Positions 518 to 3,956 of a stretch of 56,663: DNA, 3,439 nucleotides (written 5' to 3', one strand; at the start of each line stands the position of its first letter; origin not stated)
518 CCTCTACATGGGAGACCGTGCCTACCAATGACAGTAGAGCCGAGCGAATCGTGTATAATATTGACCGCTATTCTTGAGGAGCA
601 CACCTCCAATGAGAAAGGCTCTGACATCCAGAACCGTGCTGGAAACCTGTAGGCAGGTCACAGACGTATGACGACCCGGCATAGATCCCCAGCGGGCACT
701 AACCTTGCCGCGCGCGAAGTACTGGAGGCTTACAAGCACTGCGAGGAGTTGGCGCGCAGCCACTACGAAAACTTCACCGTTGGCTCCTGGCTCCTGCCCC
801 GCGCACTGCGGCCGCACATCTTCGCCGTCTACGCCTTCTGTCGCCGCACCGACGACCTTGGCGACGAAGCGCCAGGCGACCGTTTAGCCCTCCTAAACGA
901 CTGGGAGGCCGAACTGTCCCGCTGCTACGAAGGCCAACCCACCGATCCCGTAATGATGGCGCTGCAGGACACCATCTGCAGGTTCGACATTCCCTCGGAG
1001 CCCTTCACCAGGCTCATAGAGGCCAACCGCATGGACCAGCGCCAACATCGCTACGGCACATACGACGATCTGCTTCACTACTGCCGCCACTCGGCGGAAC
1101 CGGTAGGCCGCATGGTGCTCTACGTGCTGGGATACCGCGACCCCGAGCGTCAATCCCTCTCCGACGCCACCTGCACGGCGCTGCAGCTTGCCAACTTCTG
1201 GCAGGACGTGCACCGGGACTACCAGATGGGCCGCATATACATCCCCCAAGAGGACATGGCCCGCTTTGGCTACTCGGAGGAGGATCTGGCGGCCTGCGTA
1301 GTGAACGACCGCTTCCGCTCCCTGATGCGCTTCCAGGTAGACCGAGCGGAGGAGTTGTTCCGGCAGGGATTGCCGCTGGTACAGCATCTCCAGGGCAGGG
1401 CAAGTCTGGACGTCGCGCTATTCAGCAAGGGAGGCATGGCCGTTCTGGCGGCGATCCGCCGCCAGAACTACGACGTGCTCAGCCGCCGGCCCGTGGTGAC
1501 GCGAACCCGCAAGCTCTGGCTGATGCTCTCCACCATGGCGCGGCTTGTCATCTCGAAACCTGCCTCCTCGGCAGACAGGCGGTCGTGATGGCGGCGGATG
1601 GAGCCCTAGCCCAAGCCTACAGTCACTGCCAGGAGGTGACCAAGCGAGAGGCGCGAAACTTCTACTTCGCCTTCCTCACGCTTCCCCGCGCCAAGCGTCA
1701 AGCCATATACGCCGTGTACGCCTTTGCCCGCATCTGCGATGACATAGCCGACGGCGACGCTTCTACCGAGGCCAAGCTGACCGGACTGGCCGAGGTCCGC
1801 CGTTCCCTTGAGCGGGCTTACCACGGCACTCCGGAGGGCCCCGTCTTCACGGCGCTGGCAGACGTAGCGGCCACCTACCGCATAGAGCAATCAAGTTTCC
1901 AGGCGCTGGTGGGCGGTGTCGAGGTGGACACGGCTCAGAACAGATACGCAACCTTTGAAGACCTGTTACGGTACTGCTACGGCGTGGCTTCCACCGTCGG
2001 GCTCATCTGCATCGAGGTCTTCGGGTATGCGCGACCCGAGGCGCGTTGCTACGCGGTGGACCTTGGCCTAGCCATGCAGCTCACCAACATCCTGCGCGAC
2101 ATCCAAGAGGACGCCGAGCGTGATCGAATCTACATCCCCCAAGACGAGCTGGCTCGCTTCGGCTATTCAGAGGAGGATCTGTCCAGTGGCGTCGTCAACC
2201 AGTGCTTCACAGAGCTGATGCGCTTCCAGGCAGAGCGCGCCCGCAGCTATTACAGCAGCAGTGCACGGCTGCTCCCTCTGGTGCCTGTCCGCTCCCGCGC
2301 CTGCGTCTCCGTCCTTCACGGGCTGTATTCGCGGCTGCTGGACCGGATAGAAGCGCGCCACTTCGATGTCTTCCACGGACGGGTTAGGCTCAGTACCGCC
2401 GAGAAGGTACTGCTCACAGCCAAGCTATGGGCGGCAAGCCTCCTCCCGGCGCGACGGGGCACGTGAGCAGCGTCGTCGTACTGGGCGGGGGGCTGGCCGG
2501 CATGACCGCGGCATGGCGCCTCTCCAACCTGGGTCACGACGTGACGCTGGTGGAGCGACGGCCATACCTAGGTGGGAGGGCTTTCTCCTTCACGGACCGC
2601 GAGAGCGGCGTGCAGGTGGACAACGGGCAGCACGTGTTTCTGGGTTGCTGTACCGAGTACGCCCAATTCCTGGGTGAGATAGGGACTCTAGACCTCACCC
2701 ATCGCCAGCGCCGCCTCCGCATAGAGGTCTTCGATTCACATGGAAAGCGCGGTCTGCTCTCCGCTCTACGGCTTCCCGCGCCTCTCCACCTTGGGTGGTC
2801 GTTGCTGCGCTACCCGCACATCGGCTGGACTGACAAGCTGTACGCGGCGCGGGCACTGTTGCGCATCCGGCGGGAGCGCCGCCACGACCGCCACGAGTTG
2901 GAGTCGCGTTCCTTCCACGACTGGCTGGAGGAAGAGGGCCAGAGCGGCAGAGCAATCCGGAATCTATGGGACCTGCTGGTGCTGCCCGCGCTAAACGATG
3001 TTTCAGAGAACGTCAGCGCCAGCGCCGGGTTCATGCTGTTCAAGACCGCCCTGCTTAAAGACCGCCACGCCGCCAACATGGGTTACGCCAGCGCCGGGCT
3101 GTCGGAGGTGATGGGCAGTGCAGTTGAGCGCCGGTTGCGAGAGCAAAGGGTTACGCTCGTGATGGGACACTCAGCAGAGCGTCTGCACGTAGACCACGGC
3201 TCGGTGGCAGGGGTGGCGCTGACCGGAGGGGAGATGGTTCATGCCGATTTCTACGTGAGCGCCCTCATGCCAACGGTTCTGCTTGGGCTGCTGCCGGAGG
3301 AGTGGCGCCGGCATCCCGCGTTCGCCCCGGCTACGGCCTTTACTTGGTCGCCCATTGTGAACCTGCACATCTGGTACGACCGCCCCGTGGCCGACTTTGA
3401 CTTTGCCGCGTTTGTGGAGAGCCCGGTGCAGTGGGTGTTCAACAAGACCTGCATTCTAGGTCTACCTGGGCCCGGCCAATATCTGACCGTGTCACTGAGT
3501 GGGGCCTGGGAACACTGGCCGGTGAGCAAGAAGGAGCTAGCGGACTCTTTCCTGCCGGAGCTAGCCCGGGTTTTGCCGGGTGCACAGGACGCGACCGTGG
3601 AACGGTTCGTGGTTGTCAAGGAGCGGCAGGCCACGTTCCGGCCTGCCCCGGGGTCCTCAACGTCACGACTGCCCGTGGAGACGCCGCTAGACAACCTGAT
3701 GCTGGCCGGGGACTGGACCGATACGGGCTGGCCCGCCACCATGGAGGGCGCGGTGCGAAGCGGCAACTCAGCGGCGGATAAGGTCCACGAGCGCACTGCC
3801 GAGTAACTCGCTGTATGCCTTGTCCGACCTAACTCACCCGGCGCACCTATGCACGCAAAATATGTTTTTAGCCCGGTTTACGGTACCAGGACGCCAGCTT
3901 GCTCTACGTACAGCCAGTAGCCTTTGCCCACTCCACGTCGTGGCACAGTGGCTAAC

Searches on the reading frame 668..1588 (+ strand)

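Call 29: search_protein_families(library=pfam, proteins=[window:668-1588:+])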
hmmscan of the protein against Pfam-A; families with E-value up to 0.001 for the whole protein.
window:668-1588:+ (306 aa): 1 family
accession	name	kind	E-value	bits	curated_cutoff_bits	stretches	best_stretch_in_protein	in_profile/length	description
PF00494.24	SQS_PSY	-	1.5e-76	258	26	1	30-281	2-263/263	Squalene/phytoene synthase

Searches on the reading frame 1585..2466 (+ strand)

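Call 29: search_protein_families(library=pfam, proteins=[window:1585-2466:+])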
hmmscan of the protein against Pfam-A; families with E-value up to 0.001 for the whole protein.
window:1585-2466:+ (293 aa): 1 family
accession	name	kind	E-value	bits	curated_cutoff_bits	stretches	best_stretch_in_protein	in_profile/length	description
PF00494.24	SQS_PSY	-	3.6e-79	266.6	26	1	20-271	2-261/263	Squalene/phytoene synthase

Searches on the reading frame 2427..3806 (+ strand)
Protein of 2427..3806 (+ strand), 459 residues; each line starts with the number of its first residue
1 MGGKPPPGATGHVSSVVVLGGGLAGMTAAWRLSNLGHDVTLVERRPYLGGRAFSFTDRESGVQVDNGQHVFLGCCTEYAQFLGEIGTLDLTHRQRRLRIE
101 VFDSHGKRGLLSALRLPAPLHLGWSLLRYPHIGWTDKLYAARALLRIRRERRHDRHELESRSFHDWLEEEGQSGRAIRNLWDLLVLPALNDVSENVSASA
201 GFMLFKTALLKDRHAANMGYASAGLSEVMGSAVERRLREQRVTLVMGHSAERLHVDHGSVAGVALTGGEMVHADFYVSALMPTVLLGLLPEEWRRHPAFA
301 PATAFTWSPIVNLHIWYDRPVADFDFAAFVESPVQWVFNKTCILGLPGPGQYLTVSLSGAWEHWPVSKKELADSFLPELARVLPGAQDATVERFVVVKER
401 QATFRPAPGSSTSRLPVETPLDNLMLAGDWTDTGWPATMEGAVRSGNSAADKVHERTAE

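Call 29: search_protein_families(library=pfam, proteins=[window:2427-3806:+])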
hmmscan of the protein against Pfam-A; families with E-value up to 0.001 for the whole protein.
window:2427-3806:+ (459 aa): 11 families
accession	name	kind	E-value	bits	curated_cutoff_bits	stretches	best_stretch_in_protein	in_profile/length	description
PF01593.30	Amino_oxidase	-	5.9e-50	171.3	19.8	1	23-453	1-442/443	Flavin containing amine oxidoreductase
PF13450.12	NAD_binding_8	-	7.5e-16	58.6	21.9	1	18-74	1-55/68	NAD(P)-binding Rossmann-like domain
PF00070.33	Pyr_redox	-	3e-10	40.9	22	1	15-52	1-37/82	Pyridine nucleotide-disulphide oxidoreductase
PF01266.30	DAO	-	1.1e-09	38.8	27.9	1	16-50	2-36/353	FAD dependent oxidoreductase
PF07992.20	Pyr_redox_2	-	2.7e-09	37.3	26.1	1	14-53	143-181/291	Pyridine nucleotide-disulphide oxidoreductase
PF12831.13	FAD_oxidored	-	8.2e-09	35.7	27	1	16-52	2-38/416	FAD dependent oxidoreductase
PF00890.30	FAD_binding_2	-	6e-08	32.7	20.4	1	16-51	2-37/414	FAD binding domain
PF01134.28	GIDA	-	6.4e-06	25.9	22.1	1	16-43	2-29/391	Glucose inhibited division protein A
PF03486.20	HI0933_like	-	0.00022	21.2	50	0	15-49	2-36/244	HI0933-like protein Rossmann domain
PF01262.27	AlaDh_PNT_C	-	0.00023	21.1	23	1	14-46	29-61/214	Alanine dehydrogenase/PNT, C-terminal domain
PF04820.20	Trp_halogenase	-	0.00068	19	21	0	16-44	2-34/458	Tryptophan halogenase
